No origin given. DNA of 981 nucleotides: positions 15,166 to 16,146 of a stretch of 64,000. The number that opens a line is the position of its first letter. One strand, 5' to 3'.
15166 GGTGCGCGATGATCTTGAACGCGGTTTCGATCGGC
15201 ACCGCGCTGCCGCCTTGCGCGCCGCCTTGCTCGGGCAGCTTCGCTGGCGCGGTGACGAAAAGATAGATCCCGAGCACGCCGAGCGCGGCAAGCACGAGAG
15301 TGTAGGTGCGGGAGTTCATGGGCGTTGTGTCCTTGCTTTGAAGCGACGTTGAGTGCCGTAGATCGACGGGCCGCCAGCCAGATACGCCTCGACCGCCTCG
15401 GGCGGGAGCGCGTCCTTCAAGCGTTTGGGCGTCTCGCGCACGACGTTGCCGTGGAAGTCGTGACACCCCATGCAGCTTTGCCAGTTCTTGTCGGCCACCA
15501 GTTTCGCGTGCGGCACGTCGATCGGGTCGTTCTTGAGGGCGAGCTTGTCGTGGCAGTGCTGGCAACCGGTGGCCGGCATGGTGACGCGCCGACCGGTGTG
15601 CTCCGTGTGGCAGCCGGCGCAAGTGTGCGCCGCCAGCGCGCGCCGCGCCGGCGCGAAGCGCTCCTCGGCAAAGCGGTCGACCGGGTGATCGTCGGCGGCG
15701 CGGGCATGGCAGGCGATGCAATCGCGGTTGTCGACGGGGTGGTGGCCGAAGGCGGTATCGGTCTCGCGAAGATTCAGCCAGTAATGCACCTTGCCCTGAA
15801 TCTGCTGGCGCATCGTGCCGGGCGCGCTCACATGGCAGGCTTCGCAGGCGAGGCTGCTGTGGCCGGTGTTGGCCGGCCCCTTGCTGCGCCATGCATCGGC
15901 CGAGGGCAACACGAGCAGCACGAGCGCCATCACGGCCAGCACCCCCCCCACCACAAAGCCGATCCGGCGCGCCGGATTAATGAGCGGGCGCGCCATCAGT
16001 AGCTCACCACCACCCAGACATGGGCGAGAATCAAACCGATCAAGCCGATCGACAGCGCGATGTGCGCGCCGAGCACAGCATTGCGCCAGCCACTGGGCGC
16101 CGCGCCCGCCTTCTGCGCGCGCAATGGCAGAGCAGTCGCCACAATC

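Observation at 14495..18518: Candidate undescribed system: a cyclic-nucleotide-gated transmembrane electron conduit (cNMP x2, BFD, FNR and membrane-domain fusion, plus a pentahaem cytochrome c and a DUF3365 haem-c protein)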

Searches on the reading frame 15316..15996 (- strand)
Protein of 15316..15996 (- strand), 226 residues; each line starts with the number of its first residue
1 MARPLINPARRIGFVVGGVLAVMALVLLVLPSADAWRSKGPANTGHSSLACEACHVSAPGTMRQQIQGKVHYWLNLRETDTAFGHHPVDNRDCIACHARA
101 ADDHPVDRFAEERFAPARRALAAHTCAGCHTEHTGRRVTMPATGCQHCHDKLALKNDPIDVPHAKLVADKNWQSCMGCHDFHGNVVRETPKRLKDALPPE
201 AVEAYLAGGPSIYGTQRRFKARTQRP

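Call 3: search_protein_families(library=pfam, proteins=[window:15319-15996:-], max_evalue=0.1)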
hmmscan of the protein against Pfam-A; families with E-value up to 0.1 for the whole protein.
seq(226 aa): 7 families
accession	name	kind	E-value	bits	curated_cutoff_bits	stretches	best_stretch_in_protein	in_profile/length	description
PF14522.11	Cytochrome_C7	-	3.7e-06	27.1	24.8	2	140-182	11-51/67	Cytochrome c7 and related cytochrome c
PF02085.21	Cytochrom_CIII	-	4.1e-06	27.5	22.9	2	123-182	30-85/101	Class III cytochrome C family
PF14537.11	Cytochrom_c3_2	-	2.2e-05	25.3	25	1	48-150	6-79/79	Cytochrome c3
PF09699.15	Paired_CXXCH_1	-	8.9e-05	22.5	20.6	0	85-133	1-39/41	Doubled CXXCH motif (Paired_CXXCH_1)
PF22113.1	Mtrc-MtrF_II-IV_dom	-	0.00061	19.8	30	0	50-181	30-165/176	Outer membrane cytochrome MtrC/MtrF-like, domains II/IV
PF05495.17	zf-CHY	-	0.0071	17.2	31.3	0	92-132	20-64/68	CHY zinc finger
PF12675.12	DUF3795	-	0.042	14.8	22.6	0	92-148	8-61/83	Protein of unknown function (DUF3795)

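Call 4: search_protein_families(library=ncbifam, proteins=[window:15319-15996:-], max_evalue=0.1)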
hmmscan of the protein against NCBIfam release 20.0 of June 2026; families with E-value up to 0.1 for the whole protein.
seq(226 aa): 3 families
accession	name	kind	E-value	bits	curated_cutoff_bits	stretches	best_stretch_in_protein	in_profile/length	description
NF041781.1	mnquin_red_QrcA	equivalog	0.0021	17.7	180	1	80-149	106-173/174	menaquinone reductase multiheme cytochrome c subunit QrcA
NF005841.0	PRK07758.1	equivalog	0.018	15.3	115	1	84-125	13-54/95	hypothetical protein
NF045713.1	CxxCH_16_HmcA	equivalog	0.062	11.9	400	0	42-99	126-183/541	sulfate respiration complex hexadecaheme cytochrome HmcA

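Call 59: search_solved_structures(query=window:15319-15996:-, max_evalue=10, show_alignments=2)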
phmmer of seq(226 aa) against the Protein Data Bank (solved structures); distinct sequences matched with E-value up to 10: 7.
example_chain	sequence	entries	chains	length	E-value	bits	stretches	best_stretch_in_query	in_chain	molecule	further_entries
5dik_A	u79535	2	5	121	0.51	13.1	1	153-214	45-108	Alkyl hydroperoxide reductase AhpD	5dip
2a3m_A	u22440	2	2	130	0.65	12.8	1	81-147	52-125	COG3005: Nitrate/TMAO reductases, membrane-bound tetraheme cytochrome c subunit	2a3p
4wjy_A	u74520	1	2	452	0.66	12.8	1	80-150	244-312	Cytochrome c-552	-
1gu6_A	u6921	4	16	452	1.1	12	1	80-150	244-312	CYTOCHROME C552 | Cytochrome c-552 | Cytochrome c nitrite reductase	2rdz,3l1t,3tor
2rf7_A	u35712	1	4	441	1.2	12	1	80-150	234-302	Cytochrome c-552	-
1aqe_A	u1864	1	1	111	5.8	9.7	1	46-179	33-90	CYTOCHROME C3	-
1czj_A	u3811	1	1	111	8.9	9.1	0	49-179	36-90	CYTOCHROME C3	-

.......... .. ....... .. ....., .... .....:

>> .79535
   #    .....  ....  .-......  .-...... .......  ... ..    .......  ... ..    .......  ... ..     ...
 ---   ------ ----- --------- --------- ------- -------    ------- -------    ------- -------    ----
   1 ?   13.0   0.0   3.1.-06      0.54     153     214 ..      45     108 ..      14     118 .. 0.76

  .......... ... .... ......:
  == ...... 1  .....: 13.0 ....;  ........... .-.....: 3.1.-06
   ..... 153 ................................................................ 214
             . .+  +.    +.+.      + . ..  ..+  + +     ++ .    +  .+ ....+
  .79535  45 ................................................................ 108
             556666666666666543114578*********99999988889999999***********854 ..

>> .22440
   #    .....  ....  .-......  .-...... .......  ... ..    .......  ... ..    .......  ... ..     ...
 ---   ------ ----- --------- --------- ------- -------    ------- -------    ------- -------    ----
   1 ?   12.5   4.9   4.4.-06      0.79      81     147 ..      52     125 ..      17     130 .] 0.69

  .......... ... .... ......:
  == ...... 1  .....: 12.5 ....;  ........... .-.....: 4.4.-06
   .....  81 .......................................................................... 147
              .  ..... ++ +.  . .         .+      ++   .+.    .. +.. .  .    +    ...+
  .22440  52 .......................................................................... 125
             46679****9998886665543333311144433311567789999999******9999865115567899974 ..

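Call 69: list_cluster_members(proteins=[P0001, window:15316-15996:-, window:14495-15319:-, P0009, P0007, P0006])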
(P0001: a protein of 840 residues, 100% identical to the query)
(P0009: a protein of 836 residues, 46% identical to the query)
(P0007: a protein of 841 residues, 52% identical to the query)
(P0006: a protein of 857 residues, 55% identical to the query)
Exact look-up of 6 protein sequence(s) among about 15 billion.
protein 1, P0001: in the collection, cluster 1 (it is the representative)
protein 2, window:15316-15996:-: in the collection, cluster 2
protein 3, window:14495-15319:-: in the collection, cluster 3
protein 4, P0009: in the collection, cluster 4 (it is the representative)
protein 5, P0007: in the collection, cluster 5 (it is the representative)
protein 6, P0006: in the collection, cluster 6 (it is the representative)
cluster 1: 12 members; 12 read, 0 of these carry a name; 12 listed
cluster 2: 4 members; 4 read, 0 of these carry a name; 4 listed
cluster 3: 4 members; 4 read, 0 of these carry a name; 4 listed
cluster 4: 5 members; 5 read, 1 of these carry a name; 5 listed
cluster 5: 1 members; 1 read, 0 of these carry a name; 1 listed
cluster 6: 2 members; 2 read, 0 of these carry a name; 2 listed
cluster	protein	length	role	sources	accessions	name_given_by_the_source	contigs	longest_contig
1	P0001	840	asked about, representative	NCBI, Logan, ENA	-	-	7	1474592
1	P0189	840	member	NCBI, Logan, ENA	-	-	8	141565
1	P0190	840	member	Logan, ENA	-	-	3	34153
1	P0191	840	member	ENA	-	-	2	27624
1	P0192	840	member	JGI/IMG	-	-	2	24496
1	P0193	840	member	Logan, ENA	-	-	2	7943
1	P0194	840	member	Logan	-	-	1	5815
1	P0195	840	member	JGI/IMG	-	-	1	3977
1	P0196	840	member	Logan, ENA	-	-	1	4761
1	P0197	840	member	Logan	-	-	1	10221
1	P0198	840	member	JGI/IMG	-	-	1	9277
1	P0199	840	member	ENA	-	-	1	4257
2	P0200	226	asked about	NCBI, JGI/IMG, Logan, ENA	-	-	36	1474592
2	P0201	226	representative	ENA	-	-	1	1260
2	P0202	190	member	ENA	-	-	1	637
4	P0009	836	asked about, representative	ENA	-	-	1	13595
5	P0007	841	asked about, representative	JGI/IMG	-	-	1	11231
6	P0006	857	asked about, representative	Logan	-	-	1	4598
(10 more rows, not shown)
